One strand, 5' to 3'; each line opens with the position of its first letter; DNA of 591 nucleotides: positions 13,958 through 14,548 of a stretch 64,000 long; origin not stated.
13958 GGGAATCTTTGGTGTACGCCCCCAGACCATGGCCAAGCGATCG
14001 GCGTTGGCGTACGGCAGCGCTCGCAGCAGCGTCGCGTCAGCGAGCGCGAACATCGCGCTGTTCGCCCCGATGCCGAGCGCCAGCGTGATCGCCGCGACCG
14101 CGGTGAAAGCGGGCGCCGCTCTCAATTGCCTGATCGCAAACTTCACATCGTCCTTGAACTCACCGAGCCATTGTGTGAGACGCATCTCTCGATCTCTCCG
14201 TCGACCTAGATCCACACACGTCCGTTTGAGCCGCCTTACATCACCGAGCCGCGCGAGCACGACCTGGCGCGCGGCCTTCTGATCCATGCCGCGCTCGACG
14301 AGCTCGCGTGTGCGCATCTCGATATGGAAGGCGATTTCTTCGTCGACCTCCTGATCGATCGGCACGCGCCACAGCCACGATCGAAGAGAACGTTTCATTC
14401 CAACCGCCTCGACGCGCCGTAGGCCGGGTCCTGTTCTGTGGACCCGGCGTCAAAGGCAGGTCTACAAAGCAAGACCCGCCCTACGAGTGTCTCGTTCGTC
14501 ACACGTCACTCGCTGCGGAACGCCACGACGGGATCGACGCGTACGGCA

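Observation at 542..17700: PadR-headed tandem array of six ATPase-less duplicated MacB/FtsX-type permeases: possibly a sensor bank rather than a transporter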

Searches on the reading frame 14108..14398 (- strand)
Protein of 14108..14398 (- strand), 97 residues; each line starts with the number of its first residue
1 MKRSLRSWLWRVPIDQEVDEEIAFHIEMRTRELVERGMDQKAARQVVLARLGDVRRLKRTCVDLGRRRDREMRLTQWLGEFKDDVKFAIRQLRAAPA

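Call 16: search_protein_families(library=pfam, proteins=[window:14108-14398:-], max_evalue=10)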
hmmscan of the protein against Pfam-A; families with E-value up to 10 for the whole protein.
seq(97 aa): 1 family
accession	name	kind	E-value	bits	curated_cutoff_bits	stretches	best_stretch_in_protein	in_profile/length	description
PF22564.2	HAAS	-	0.06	14.2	27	1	5-58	6-53/55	HAAS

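Call 17: search_solved_structures(query=window:14108-14398:-, max_evalue=10)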
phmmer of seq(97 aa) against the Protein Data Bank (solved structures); distinct sequences matched with E-value up to 10: 4.
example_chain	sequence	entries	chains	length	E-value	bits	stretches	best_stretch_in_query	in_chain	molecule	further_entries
7sqk_A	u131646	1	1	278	0.58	13.8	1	19-71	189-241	HAUS augmin-like complex subunit 1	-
4ne0_A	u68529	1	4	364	0.85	13.2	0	52-76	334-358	L-arginine beta-hydroxylase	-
4m23_A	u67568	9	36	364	0.86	13.2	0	52-76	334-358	L-arginine beta-hydroxylase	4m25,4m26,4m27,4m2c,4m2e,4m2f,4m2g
7olc_Li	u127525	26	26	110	1.1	12.9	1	26-66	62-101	60S ribosomal protein L36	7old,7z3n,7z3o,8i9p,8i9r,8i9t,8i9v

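Call 18: find_homologous_proteins(query=window:14108-14398:-, max_evalue=0.001)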
Query seq(97 aa) (97 aa): 322 proteins with E <= 0.001 among 331 candidates; the best 120 are listed.
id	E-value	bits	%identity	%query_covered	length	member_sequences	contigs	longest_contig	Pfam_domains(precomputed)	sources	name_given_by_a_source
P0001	1.0e-46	175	82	100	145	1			-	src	-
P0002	1.4e-46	174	82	100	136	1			-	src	-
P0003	2.8e-46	173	81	100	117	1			-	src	-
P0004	3.5e-45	170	80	100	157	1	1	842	-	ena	-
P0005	3.6e-45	170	81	100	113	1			-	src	-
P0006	1.5e-44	168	78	96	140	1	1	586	-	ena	-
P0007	1.8e-44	167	79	100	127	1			-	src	-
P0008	2.6e-44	167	78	96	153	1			-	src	-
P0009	4.1e-44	166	77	100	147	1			-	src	-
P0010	4.9e-44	166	77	96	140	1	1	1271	-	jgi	-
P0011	7.4e-44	165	79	100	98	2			-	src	-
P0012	8.3e-44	165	80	100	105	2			-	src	-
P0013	8.3e-44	165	79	100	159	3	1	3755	-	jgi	jgi:hypothetical protein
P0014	8.7e-44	165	79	100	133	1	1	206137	-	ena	-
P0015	1.0e-43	165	79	100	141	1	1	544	-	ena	-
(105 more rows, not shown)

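Call 19: find_related_loci(query=window:14108-14398:-, collection=genome_contigs, flank=10000)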
Query seq(97 aa) (97 aa) in genome_contigs; peptide patterns used: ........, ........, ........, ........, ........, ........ (x = any residue, [..] = any of these).
116 stretches matched a pattern; 55 encode a relative of the query (tblastn E <= 1e-3); 47 distinct loci.
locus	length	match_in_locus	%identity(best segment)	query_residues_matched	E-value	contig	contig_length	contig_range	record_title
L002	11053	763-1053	85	1-97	7e-53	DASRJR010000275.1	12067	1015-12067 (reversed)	MAG TPA_asm: Vicinamibacterales bacterium isolate SMAG_U10141 k141_1782088, whole genome shotgun sequence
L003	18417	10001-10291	87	1-97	2e-53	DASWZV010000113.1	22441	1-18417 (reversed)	MAG TPA_asm: Vicinamibacterales bacterium isolate SMAG_U3748 k141_2333033, whole genome shotgun sequence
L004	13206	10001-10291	80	1-97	2e-50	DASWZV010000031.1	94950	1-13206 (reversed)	MAG TPA_asm: Vicinamibacterales bacterium isolate SMAG_U3748 k141_627824, whole genome shotgun sequence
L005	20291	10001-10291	80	1-97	2e-49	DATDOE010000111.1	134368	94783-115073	MAG TPA_asm: Vicinamibacterales bacterium isolate SMAG_U7885 k141_3060066, whole genome shotgun sequence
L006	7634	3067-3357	77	1-97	1e-49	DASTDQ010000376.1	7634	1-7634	MAG TPA_asm: Vicinamibacterales bacterium isolate SMAG_U825 k141_360290, whole genome shotgun sequence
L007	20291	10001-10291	77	1-97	6e-49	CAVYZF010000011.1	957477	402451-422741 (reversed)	MAG: uncultured Acidobacteriota bacterium isolate MFD02242.bin.1.226 genome assembly, contig: contig_21996, whole genome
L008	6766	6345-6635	77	1-97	7e-49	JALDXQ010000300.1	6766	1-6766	MAG: Acidobacteriota bacterium isolate MCT-CON-06 NODE_2170_length_6766_cov_6.672478, whole genome shotgun sequence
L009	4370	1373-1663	79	1-97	9e-49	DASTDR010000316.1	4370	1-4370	MAG TPA_asm: Gemmatimonadales bacterium isolate SMAG_U826 k141_501306, whole genome shotgun sequence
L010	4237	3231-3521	77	1-97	6e-48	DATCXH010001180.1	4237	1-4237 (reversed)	MAG TPA_asm: Vicinamibacterales bacterium isolate SMAG_U7434 k141_64908, whole genome shotgun sequence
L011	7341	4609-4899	76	1-97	1e-47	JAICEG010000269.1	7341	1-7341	MAG: Vicinamibacteria bacterium isolate BD_FP_2_bin.1 k141_178342_length_7341_cov_10.0000, whole genome shotgun sequence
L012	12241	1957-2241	77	1-95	7e-48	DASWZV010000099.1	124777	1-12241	MAG TPA_asm: Vicinamibacterales bacterium isolate SMAG_U3748 k141_494543, whole genome shotgun sequence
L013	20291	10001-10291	77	1-97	2e-47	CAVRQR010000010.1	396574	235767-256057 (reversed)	MAG: uncultured Acidobacteriota bacterium isolate MFD04850.bin.2.84 genome assembly, contig: contig_3522, whole genome s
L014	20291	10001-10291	74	1-97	2e-47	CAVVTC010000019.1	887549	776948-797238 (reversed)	MAG: uncultured Acidobacteriota bacterium isolate MFD02840.bin.2.88 genome assembly, contig: contig_8279, whole genome s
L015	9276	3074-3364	76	1-97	3e-47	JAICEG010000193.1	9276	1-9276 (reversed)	MAG: Vicinamibacteria bacterium isolate BD_FP_2_bin.1 k141_1260784_length_9276_cov_9.1915, whole genome shotgun sequence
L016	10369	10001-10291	75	1-97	5e-47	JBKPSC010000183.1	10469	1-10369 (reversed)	MAG: Acidobacteriota bacterium isolate GS_EKS_MAG_00032 GS_EKS_000000975731, whole genome shotgun sequence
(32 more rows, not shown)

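Call 43: search_protein_families(library=pfam, alignment_id=A4, max_evalue=0.1)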
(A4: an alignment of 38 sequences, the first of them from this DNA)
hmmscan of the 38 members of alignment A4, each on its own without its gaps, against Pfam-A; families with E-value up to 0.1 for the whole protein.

A. member 1, seq(85 aa): 1 family
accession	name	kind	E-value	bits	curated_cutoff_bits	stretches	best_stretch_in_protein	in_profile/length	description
PF22564.2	HAAS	-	0.046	14.5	27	1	4-57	6-53/55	HAAS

B. families by the number of members that match (of 38 scanned): 12 families
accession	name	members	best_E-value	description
PF22564.2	HAAS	8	6.8e-05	HAAS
PF22181.1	TarS_linker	2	0.029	Glycosyl transferase TarS linker domain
PF14492.12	EFG_III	1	0.0084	Elongation Factor G, domain III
PF20658.2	MSG_insertion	1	0.0088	Malate synthase G, alpha-beta insertion domain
PF15106.11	TMEM156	1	0.015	TMEM156 protein family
PF01517.23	HDV_ag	1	0.017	Hepatitis delta virus delta antigen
PF11828.13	DUF3348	1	0.02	Protein of unknown function (DUF3348)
PF01988.24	VIT1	1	0.03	VIT family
PF19479.4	DUF6015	1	0.054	Family of unknown function (DUF6015)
PF17841.6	Bep_C_terminal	1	0.059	BID domain of Bartonella effector protein (Bep)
PF24829.1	Phage_connect_2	1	0.076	Phage connector protein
PF00109.32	ketoacyl-synt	1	0.078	Beta-ketoacyl synthase, N-terminal domain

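Call 44: search_solved_structures(query=A4, max_evalue=10, show_alignments=3)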
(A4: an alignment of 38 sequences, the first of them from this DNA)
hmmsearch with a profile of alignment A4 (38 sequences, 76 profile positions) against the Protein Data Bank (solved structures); distinct sequences matched with E-value up to 10: 8.
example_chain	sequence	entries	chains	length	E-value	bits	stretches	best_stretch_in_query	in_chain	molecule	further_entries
7udk_A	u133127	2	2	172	0.016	18.3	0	14-45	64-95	Designed helical repeat protein (DHR) RPB_LRP2_R4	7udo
1iur_A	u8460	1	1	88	0.064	16.4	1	9-49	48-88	KIAA0730 protein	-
8yr0_A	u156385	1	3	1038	0.22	14.7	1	27-49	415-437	Cation/multidrug efflux pump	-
3j0l_S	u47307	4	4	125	0.52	13.5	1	3-42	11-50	Ribosomal protein S15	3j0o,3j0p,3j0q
4bts_AS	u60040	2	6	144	0.69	13.1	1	3-42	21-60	40S RIBOSOMAL PROTEIN RPS15E | RPS15E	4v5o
6n88_A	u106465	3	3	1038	1.3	12.2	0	17-52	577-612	MGC52556 protein | Importin 7 L homeolog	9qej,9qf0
4dbg_B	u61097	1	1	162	5.6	10.2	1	38-66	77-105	RING finger protein 31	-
5x0w_A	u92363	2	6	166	5.6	10.2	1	38-66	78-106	E3 ubiquitin-protein ligase RNF31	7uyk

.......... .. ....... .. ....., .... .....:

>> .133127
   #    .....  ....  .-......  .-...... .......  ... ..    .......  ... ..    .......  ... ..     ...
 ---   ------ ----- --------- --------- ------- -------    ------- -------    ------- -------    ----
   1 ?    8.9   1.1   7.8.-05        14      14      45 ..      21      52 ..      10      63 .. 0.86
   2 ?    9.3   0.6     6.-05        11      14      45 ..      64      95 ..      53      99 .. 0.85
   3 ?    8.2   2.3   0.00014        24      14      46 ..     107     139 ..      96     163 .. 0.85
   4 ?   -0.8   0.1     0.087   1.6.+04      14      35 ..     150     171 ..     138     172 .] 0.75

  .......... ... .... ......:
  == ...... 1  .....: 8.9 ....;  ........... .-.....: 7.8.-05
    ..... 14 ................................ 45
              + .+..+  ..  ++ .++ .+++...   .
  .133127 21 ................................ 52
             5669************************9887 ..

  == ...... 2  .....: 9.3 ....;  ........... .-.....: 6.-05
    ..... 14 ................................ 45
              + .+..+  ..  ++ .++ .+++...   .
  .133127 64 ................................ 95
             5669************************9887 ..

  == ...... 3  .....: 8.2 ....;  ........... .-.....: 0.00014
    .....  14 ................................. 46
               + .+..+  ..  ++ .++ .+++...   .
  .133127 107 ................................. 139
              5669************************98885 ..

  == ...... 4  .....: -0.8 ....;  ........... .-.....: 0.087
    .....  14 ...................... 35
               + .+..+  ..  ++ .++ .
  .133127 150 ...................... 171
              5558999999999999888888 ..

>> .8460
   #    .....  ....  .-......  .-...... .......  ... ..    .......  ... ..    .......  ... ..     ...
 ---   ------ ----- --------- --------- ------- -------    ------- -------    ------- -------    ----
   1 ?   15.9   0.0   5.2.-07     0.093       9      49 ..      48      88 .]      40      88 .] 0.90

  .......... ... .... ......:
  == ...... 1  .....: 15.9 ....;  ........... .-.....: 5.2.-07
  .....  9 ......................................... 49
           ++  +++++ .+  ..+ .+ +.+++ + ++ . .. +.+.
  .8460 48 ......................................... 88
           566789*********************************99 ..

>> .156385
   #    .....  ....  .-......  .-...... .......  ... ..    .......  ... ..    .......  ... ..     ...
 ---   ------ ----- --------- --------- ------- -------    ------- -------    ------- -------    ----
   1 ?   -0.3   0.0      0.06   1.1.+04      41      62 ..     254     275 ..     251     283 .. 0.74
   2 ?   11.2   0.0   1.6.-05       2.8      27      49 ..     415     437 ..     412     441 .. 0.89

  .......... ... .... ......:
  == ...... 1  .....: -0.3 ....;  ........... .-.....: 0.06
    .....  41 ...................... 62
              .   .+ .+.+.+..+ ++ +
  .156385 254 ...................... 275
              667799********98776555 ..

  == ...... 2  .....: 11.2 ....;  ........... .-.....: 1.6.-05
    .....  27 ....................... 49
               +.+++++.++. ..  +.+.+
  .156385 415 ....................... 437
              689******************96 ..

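Call 52: search_protein_representatives(alignment_id=A5)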
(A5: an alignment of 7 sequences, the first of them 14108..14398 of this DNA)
Query: 7 sequences, 97 profile positions. Proteins with E-value up to 0.001 (for the whole library): 13426; up to 1e-10: 1041; up to 1e-30: 41. The best 150 are listed.
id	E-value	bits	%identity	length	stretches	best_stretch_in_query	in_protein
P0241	3.0e-43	162.1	-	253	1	1-96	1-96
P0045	3.5e-43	161.9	-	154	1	1-96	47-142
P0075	1.3e-41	156.9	-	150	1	1-97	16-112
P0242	2.1e-41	156.2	-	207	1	1-96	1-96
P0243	2.5e-41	156.0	-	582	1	1-96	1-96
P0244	2.6e-41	155.9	-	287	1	1-96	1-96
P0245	2.8e-41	155.8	-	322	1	1-94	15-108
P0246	5.5e-40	151.7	-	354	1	1-96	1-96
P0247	1.0e-39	150.8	-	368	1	1-96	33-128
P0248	1.7e-39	150.1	-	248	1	1-97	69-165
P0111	2.1e-39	149.8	-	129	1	1-97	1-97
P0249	2.6e-39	149.5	-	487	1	1-97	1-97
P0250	1.5e-38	147.1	-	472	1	1-96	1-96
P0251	1.9e-38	146.8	-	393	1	1-97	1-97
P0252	1.9e-38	146.7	-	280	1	1-96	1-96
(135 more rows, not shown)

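Call 69: predict_structure(alignment_id=A5)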
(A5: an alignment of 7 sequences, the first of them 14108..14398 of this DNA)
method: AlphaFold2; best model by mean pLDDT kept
length: 97 residues; sequences in the alignment: 7
mean_pLDDT: 80.1   pTM: 0.53
mean pLDDT of the five models: 80.1, 76.4, 75.6, 72.3, 70.6
residues with pLDDT >= 90: 26; 70-90: 54; 50-70: 7; < 50: 10
segments of 3 or more residues with pLDDT < 50: 1-10
pLDDT, mean of each block of 10 residues (from residue 1): 47 73 92 97 94 86 79 76 83 71
secondary structure, 60 per line:
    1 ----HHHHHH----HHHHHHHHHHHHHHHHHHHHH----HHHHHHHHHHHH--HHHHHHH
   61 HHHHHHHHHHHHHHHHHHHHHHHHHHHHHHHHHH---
elements in order: H5-10 H15-35 H40-51 H54-94

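Call 72: fold_search(model_id=the predicted structure, library=pdb)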
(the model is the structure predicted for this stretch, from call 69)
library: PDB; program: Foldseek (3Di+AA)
matches with E <= 10: 19; with E <= 0.001: 0
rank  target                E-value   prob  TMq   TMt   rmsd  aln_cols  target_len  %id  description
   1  1dof_A                5.6e+00  0.14  0.22  0.06   7.6        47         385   17  THE CRYSTAL STRUCTURE OF ADENYLOSUCCINATE LYASE FROM PYROBACULUM AEROPHILUM: INSIGHTS INTO THERMAL STABILITY AND HUMAN (released 2001-01-10)
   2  2ic9_B                6.0e+00  0.03  0.23  0.29  16.5        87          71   25  The Coiled-coil Domain (residues 1-93) Structure of the Sin Nombre Virus Nucleocapsid Protein (released 2007-02-27)
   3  9fpc                  6.4e+00  0.28  0.29  0.07   4.6        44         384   23  Architectural insights into the corrin and metal binding sites of CobN cobaltochelatase (released 2025-06-25)
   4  2rcy_D                6.8e+00  0.11  0.34  0.13  15.9        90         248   16  Crystal structure of Plasmodium falciparum pyrroline carboxylate reductase (MAL13P1.284) with NADP bound (released 2007-10-23)
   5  3gpv_B                6.8e+00  0.10  0.33  0.28  14.9        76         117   21  Crystal structure of a transcriptional regulator, MerR family from Bacillus thuringiensis (released 2009-04-14)
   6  4afl_A                6.8e+00  0.04  0.28  0.27  16.7       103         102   17  The crystal structure of the ING4 dimerization domain reveals the functional organization of the ING family of chromat (released 2012-02-22)
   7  2rcy_C                7.3e+00  0.10  0.34  0.13  15.9        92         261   17  Crystal structure of Plasmodium falciparum pyrroline carboxylate reductase (MAL13P1.284) with NADP bound (released 2007-10-23)
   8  2ahr_A                7.7e+00  0.16  0.34  0.13   7.8        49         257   16  Crystal Structures of 1-Pyrroline-5-Carboxylate Reductase from Human Pathogen Streptococcus pyogenes (released 2005-09-13)
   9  7pt6_7                8.3e+00  0.15  0.33  0.05   2.1        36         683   22  Structure of MCM2-7 DH complexed with Cdc7-Dbf4 in the presence of ATPgS, state III (released 2022-06-08)
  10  9qh4_C                8.3e+00  0.12  0.26  0.11   7.2        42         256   24  NorQ hexamer from Paracoccus denitrificans (released 2026-03-25)
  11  2rcy_B                8.3e+00  0.10  0.34  0.13  15.8        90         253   14  Crystal structure of Plasmodium falciparum pyrroline carboxylate reductase (MAL13P1.284) with NADP bound (released 2007-10-23)
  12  2rcy_E                8.3e+00  0.09  0.34  0.13  16.7        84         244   15  Crystal structure of Plasmodium falciparum pyrroline carboxylate reductase (MAL13P1.284) with NADP bound (released 2007-10-23)
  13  7pct_B                8.3e+00  0.07  0.33  0.12  17.3        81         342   23  BurG E232Q mutant (holo) in complex with enol-oxalacetate (15): Biosynthesis of cyclopropanol rings in bacterial toxin (released 2022-08-10)
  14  5nc8_B                8.8e+00  0.15  0.31  0.21   2.8        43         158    9  Shewanella denitrificans Kef CTD in AMP bound form (released 2017-04-12)
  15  2rcy_A                9.4e+00  0.44  0.34  0.13   0.3        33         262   18  Crystal structure of Plasmodium falciparum pyrroline carboxylate reductase (MAL13P1.284) with NADP bound (released 2007-10-23)
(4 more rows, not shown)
